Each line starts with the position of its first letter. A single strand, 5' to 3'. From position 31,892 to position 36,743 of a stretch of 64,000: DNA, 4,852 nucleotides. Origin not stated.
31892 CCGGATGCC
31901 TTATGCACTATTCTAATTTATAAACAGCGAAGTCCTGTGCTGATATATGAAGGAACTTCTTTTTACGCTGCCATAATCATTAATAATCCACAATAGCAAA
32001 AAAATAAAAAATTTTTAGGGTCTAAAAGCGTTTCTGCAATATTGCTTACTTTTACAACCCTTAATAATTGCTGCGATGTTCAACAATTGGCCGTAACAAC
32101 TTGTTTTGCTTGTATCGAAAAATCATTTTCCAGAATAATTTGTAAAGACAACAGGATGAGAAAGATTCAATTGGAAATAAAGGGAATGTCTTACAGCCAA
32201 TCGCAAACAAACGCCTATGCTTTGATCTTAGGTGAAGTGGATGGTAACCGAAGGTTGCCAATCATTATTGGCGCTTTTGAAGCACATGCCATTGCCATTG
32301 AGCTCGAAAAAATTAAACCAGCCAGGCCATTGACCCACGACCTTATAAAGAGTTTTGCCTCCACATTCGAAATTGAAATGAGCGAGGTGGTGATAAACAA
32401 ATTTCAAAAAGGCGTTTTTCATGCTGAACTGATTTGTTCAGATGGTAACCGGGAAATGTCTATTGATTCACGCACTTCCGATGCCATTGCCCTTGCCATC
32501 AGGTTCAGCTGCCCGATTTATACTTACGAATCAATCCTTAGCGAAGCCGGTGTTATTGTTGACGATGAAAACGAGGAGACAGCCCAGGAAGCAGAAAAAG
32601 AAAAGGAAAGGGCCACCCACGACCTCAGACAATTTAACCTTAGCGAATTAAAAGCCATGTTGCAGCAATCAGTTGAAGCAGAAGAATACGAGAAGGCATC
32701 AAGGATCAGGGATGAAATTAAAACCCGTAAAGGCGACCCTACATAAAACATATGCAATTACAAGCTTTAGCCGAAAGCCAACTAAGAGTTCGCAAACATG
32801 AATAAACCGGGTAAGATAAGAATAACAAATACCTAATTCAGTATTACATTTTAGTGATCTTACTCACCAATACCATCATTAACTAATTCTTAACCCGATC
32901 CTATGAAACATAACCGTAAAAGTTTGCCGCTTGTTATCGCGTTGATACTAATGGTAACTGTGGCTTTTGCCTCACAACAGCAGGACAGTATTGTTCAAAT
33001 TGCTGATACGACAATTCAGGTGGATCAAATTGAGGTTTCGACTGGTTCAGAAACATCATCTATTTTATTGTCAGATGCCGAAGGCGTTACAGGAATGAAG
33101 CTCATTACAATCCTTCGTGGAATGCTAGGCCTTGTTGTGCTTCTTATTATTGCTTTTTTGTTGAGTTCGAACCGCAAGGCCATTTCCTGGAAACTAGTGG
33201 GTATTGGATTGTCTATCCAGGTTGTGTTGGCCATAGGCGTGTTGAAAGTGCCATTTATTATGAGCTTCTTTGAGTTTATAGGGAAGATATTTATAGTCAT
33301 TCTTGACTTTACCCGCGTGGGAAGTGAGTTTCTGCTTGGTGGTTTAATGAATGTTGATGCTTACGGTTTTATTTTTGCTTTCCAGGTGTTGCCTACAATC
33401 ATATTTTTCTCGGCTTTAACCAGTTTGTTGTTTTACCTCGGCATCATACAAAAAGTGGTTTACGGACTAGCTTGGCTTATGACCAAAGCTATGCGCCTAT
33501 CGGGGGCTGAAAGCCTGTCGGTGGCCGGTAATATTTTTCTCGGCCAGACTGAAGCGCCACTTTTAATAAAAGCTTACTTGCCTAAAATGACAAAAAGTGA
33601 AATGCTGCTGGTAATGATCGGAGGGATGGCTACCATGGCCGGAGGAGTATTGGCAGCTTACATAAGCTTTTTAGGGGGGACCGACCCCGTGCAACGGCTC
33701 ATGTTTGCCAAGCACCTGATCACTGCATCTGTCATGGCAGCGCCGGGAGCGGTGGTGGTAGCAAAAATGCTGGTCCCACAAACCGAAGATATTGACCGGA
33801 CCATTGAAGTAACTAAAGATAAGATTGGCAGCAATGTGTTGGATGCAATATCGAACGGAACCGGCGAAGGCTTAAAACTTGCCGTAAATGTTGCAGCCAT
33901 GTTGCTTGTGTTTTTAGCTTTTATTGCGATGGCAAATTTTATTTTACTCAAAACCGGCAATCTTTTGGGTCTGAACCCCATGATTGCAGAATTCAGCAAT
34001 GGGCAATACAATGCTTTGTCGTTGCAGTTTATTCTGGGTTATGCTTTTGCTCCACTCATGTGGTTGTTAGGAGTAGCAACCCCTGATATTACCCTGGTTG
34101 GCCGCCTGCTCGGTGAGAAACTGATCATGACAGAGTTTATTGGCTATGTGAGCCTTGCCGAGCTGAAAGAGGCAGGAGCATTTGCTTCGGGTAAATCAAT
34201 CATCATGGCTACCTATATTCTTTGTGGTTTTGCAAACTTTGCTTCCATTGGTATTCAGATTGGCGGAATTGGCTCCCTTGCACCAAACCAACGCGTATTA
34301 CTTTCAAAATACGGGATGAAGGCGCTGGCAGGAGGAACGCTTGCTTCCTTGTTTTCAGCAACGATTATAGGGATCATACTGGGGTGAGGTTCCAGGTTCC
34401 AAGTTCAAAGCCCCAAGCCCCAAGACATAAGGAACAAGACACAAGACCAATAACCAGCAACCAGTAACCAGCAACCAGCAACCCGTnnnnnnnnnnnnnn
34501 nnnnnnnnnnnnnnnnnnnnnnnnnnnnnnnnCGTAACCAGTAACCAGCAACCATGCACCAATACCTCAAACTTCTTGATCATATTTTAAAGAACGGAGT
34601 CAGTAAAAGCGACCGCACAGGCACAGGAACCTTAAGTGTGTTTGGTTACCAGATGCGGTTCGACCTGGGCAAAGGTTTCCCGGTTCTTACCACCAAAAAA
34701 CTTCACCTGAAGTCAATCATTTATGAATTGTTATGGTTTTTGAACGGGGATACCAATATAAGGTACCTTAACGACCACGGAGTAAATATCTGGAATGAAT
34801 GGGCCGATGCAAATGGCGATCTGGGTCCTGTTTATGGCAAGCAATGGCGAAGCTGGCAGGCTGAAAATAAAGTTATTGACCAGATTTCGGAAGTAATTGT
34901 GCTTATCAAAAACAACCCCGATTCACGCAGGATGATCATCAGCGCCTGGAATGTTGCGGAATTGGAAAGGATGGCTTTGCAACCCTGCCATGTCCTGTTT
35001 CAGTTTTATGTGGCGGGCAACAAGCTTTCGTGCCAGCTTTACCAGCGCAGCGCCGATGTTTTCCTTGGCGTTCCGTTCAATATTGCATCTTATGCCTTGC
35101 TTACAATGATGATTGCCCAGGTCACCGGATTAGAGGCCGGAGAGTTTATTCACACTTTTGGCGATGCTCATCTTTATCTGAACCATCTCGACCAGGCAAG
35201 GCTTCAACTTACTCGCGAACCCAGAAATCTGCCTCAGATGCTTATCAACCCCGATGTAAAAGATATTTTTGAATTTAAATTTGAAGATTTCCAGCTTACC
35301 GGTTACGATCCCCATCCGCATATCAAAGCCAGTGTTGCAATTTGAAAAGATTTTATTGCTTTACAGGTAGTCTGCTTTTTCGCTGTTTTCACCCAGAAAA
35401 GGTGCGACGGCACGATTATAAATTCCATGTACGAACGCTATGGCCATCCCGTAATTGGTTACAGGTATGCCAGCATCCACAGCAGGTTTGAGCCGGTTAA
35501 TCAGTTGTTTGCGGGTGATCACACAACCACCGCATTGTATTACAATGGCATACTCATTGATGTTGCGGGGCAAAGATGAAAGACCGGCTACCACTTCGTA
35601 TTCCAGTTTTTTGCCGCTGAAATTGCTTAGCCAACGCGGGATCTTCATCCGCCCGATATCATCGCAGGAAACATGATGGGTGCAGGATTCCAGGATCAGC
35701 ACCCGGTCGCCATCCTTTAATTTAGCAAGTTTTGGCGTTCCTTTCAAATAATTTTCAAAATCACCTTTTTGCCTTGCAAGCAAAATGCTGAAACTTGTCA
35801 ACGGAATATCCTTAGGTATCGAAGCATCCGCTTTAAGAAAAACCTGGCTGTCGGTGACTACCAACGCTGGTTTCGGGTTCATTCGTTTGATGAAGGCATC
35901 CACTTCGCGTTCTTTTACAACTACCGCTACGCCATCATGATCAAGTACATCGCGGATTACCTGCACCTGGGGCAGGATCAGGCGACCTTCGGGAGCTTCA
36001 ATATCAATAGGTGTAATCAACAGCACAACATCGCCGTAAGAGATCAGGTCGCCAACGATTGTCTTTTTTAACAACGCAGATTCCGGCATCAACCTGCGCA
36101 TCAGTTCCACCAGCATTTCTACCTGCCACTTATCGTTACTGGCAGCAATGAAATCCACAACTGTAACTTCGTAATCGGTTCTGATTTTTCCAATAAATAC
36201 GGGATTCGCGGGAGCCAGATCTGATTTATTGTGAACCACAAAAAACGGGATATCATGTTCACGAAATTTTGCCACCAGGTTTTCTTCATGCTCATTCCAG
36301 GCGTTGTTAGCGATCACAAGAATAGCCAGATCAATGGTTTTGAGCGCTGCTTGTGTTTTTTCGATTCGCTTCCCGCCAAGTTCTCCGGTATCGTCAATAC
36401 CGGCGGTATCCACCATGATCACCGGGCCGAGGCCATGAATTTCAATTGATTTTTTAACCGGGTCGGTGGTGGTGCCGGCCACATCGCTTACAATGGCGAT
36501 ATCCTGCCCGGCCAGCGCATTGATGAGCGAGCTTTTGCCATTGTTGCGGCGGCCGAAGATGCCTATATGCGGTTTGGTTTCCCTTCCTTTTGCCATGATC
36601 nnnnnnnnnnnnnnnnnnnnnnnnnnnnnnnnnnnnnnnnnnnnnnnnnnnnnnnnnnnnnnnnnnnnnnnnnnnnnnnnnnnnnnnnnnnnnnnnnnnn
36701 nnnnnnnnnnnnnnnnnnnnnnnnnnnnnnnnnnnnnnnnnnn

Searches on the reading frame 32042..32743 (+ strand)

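Call 69: search_protein_families(library=pfam, proteins=[window:32042-32743:+], max_evalue=0.00001)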
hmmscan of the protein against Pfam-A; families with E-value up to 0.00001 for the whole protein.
window:32042-32743:+ (234 aa): 2 families
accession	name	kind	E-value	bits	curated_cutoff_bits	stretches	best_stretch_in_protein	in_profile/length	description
PF02577.19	BFN_dom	-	1.4e-40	138.1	27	1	61-172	1-110/112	Bifunctional nuclease domain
PF02151.25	UVR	-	5.6e-07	29.6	21.5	1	200-227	4-31/36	UvrB/uvrC motif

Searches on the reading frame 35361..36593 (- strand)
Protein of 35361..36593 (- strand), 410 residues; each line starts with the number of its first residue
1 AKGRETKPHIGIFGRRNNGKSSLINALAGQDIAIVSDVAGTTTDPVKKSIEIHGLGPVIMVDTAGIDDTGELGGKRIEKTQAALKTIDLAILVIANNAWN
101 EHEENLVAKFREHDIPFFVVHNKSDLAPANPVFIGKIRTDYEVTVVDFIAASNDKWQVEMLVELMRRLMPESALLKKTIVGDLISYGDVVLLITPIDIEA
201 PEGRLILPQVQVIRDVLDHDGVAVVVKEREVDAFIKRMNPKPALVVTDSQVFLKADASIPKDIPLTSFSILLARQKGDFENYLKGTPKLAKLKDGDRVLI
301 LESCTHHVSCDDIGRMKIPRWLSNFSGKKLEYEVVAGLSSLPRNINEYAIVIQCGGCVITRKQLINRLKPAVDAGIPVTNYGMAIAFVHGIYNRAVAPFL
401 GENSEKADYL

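Call 3: search_protein_families(library=pfam, proteins=[window:35361-36593:-], max_evalue=0.01)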
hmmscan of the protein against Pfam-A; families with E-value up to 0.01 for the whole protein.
window:35361-36593:- (410 aa): 8 families
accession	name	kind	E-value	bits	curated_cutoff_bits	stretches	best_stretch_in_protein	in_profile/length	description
PF18133.7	HydF_tetramer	-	7.7e-44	148.7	22.6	1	281-398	2-118/118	Hydrogen maturase F tetramerization domain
PF18128.7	HydF_dimer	-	1.3e-39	134.7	23.4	1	179-277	1-99/99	Hydrogen maturase F dimerization domain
PF01926.29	MMR_HSR1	-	8.3e-23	81.1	21.9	1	9-123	1-113/113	50S ribosome-binding GTPase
PF02421.24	FeoB_N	-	2.9e-07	30.6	27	1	10-155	3-148/156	Ferrous iron transport protein B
PF00350.29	Dynamin_N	-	3.2e-07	31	27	1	10-43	1-33/168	Dynamin family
PF00009.33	GTP_EFTU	-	0.00044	20.3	26.5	1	78-129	84-137/188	Elongation factor Tu GTP binding domain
PF03193.22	RsgA_GTPase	-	0.0011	19.3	30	0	14-40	113-139/174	RsgA GTPase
PF00071.28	Ras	-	0.0078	16.3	21.6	0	12-140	4-130/162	Ras family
